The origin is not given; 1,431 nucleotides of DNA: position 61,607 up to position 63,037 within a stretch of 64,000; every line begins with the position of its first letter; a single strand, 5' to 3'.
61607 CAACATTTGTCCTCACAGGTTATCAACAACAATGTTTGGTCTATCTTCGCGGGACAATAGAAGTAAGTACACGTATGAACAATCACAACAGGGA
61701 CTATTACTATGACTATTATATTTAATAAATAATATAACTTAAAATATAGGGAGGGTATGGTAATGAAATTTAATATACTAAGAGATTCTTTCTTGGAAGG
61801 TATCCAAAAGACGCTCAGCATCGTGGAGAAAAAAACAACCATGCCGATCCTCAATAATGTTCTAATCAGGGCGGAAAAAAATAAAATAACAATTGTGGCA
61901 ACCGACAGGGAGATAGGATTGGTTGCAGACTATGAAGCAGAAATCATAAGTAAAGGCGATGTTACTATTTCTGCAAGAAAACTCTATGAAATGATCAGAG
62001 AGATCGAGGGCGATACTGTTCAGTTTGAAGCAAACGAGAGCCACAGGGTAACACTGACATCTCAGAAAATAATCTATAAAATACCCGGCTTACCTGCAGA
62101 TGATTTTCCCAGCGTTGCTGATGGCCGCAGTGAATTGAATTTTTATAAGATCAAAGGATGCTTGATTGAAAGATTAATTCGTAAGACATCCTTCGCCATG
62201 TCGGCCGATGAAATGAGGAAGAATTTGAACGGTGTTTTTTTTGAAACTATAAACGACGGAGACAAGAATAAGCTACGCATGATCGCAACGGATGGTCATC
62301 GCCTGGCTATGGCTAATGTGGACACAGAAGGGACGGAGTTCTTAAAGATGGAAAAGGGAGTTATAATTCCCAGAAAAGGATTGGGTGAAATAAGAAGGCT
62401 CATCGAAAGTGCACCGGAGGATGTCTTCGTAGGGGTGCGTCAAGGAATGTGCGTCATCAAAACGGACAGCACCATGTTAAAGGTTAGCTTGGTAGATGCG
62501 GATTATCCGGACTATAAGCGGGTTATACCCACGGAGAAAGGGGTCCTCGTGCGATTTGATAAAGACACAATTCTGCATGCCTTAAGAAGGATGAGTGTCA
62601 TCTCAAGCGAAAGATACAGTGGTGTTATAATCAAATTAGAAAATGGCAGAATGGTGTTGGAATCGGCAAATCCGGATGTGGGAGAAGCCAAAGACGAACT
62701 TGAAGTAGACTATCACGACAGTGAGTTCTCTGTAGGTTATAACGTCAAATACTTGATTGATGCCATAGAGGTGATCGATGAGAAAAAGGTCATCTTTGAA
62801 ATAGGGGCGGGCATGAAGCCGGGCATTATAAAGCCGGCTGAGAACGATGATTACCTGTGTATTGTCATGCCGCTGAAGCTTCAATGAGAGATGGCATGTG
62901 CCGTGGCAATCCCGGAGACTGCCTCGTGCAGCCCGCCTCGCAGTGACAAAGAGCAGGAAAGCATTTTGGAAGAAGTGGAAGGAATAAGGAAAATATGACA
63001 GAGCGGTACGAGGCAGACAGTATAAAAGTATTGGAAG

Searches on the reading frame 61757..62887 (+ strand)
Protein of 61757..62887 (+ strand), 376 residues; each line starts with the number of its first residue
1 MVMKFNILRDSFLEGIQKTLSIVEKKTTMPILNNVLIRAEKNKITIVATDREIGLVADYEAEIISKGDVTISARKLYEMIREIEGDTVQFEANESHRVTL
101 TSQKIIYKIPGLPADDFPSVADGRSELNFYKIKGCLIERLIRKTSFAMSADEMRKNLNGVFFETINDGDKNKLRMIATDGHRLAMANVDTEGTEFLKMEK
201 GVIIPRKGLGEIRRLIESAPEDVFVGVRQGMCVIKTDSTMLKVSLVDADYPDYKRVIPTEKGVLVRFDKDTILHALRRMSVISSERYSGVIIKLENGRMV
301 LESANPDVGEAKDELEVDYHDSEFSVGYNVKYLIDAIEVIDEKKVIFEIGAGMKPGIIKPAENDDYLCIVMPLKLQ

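Call 25: search_protein_families(library=pfam, proteins=[window:61757-62887:+], max_evalue=0.00001)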
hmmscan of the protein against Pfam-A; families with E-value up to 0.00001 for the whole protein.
window:61757-62887:+ (376 aa): 3 families
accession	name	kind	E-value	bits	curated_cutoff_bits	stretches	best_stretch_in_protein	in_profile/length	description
PF00712.24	DNA_pol3_beta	-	3.3e-32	111.6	24.4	1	3-120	1-119/120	DNA polymerase III beta subunit, N-terminal domain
PF02767.21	DNA_pol3_beta_2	-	3.2e-29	102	27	1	135-252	5-116/116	DNA polymerase III beta subunit, central domain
PF02768.20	DNA_pol3_beta_3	-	1.8e-28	99.2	27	1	254-373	1-120/121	DNA polymerase III beta subunit, C-terminal domain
